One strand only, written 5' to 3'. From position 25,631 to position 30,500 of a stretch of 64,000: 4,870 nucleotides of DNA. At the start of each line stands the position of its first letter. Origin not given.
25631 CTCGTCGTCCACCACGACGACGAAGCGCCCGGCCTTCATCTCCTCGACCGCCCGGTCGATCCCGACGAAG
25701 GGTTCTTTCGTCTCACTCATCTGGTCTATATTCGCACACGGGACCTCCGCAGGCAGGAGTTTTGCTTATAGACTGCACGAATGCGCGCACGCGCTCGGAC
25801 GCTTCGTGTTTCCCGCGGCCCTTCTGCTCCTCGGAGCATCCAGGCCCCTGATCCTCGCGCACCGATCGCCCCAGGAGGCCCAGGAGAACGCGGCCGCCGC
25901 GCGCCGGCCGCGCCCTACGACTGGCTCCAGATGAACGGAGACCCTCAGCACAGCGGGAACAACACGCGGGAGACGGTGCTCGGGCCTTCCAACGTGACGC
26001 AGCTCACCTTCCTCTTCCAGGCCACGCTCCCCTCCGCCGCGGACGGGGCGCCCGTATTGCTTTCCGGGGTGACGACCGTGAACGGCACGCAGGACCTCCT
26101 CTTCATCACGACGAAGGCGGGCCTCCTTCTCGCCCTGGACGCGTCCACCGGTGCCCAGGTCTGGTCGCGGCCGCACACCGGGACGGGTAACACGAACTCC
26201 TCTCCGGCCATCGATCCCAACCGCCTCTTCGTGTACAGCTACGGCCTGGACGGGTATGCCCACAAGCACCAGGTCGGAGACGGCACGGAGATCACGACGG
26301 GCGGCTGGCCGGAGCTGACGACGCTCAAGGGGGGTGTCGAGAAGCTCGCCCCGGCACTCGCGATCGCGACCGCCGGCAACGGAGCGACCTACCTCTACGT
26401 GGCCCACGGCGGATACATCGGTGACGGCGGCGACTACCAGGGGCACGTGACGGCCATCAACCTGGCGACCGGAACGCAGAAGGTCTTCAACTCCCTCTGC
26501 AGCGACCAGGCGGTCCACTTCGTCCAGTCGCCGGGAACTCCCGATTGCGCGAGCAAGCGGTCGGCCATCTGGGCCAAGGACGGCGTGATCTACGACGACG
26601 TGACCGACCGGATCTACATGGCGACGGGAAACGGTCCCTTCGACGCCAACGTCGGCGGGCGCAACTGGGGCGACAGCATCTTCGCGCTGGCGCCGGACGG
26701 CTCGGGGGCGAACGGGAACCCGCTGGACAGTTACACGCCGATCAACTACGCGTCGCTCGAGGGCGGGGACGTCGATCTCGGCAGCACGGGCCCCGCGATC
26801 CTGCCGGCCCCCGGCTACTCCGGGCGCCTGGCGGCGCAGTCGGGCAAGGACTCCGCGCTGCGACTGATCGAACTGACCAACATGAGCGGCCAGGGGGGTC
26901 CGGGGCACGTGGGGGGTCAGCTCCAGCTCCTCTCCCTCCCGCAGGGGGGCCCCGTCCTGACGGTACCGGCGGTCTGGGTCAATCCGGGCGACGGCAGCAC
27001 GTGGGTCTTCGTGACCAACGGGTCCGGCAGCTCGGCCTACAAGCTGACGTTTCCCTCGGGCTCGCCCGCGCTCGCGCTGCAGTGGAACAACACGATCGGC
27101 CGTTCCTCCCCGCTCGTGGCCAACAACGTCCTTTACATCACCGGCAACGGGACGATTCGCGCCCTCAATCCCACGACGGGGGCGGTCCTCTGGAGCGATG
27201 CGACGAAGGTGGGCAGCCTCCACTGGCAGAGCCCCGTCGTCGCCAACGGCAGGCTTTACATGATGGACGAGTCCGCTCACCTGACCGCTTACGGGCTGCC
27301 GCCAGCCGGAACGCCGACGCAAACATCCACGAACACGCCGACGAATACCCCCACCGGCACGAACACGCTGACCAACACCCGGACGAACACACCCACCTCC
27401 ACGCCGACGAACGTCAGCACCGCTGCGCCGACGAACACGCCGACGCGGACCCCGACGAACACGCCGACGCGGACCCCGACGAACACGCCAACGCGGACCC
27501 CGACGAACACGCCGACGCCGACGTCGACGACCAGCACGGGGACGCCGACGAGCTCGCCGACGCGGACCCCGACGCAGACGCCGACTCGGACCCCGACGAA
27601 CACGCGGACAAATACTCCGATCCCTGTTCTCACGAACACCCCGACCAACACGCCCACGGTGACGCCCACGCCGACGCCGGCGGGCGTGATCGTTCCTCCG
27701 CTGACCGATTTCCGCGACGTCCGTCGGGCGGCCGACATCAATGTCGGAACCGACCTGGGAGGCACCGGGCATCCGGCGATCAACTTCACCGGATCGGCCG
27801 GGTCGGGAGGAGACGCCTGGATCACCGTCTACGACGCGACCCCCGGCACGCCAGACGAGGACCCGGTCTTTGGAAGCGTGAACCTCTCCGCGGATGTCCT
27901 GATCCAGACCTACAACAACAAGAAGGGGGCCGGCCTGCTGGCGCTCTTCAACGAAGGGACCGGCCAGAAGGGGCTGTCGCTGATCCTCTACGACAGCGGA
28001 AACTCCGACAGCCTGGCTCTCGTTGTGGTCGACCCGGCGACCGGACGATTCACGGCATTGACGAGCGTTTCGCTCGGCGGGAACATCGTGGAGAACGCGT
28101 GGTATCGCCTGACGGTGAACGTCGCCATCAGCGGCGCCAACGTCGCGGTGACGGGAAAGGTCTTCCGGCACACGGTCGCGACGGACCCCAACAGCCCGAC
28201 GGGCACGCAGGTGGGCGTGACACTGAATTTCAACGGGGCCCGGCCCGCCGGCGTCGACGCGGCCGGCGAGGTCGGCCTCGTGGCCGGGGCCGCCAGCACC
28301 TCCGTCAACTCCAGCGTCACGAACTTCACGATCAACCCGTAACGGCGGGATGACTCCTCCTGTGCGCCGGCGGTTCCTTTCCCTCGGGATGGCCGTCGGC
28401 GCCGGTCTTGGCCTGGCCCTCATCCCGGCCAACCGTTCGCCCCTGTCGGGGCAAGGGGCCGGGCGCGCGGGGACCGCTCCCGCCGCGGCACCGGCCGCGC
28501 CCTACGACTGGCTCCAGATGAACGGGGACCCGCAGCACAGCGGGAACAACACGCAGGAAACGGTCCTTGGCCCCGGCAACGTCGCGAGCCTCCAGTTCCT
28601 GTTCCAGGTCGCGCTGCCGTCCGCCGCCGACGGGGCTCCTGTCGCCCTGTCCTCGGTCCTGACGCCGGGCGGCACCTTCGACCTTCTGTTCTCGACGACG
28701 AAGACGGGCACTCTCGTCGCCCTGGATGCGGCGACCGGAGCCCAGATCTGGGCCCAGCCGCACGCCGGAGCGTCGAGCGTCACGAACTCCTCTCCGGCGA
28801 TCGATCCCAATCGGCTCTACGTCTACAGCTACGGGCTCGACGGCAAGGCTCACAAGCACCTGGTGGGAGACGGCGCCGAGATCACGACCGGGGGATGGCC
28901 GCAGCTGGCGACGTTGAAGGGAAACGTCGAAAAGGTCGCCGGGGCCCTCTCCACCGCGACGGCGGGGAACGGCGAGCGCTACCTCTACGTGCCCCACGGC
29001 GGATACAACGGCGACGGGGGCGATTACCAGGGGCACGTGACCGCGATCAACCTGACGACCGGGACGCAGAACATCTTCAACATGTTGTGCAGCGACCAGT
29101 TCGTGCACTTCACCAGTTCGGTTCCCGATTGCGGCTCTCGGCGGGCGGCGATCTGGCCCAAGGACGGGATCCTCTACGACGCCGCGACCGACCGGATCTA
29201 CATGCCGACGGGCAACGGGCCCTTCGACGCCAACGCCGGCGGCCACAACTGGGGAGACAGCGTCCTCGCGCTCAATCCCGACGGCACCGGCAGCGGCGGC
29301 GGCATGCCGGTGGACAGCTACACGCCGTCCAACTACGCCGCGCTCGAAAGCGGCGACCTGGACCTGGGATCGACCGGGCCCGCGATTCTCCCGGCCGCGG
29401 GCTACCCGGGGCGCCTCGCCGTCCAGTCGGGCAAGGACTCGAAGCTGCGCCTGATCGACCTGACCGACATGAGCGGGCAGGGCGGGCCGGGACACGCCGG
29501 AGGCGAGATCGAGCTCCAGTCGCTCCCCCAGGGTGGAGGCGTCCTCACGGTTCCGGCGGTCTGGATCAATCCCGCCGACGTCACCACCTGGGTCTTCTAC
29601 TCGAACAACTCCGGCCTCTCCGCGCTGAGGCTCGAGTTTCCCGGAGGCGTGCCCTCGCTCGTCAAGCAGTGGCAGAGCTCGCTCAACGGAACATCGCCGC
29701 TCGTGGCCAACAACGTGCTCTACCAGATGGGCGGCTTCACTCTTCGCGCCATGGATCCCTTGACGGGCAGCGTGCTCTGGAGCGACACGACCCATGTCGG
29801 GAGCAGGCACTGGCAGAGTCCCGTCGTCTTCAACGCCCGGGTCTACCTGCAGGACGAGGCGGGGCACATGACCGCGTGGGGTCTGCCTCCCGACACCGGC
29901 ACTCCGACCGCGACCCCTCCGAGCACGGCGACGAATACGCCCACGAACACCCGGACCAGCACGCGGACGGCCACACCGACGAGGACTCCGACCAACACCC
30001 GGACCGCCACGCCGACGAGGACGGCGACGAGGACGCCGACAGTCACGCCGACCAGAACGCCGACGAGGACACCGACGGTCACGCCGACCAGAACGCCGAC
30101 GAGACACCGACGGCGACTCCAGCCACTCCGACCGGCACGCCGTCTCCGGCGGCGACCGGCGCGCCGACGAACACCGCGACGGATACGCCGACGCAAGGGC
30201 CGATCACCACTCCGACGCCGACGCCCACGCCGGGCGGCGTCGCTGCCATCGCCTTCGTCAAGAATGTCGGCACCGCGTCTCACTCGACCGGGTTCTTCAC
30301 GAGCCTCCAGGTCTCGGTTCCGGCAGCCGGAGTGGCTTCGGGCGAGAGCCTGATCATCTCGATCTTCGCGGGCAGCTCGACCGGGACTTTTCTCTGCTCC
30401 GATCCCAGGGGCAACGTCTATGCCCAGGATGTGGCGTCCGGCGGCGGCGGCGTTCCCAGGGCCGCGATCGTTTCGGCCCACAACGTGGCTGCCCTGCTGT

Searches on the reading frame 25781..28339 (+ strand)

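Call 85: search_protein_families(library=pfam, proteins=[window:25781-28339:+], max_evalue=0.001)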
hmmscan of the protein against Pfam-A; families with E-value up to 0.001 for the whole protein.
window:25781-28339:+ (853 aa): 3 families
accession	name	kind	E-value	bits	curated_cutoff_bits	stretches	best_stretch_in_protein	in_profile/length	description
PF13360.13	PQQ_2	-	9e-13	48.8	27.6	2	93-239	25-146/233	Outer membrane protein assembly factor BamB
PF01011.28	PQQ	-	7.4e-09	35.3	26.7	0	69-303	21-273/595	Glucose/ethanol/alcohol dehydrogenase, beta-propeller domain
PF13570.13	Beta-prop_ACSF4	-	7.7e-06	26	133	0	101-168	58-123/329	Beta-alanine-activating enzyme, beta-propeller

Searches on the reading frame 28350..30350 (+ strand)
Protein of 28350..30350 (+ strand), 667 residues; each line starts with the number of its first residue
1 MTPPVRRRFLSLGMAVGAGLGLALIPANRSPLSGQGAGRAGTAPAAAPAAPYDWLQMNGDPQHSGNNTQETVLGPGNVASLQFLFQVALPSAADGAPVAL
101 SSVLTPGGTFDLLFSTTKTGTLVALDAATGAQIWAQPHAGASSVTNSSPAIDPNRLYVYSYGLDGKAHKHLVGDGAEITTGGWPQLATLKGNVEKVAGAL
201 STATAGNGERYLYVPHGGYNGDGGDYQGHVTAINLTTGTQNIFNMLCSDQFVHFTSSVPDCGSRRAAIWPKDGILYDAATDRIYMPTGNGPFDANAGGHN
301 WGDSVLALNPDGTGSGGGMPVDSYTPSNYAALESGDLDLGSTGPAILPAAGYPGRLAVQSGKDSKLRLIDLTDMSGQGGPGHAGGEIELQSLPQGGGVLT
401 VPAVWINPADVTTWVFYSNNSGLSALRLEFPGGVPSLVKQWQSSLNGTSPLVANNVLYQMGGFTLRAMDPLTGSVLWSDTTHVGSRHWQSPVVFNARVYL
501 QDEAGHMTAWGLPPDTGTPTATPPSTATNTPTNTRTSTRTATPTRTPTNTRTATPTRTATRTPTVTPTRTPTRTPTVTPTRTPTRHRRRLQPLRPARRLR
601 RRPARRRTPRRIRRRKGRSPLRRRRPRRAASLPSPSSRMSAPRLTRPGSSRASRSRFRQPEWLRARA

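Call 85: search_protein_families(library=pfam, proteins=[window:28350-30350:+], max_evalue=0.001)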
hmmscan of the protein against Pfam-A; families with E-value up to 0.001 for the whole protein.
window:28350-30350:+ (667 aa): 2 families
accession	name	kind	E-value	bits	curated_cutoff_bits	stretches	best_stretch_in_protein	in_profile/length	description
PF13360.13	PQQ_2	-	2.3e-11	44.2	27.6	1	109-239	32-139/233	Outer membrane protein assembly factor BamB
PF01011.28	PQQ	-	4.3e-11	42.7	26.7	1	73-137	19-84/595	Glucose/ethanol/alcohol dehydrogenase, beta-propeller domain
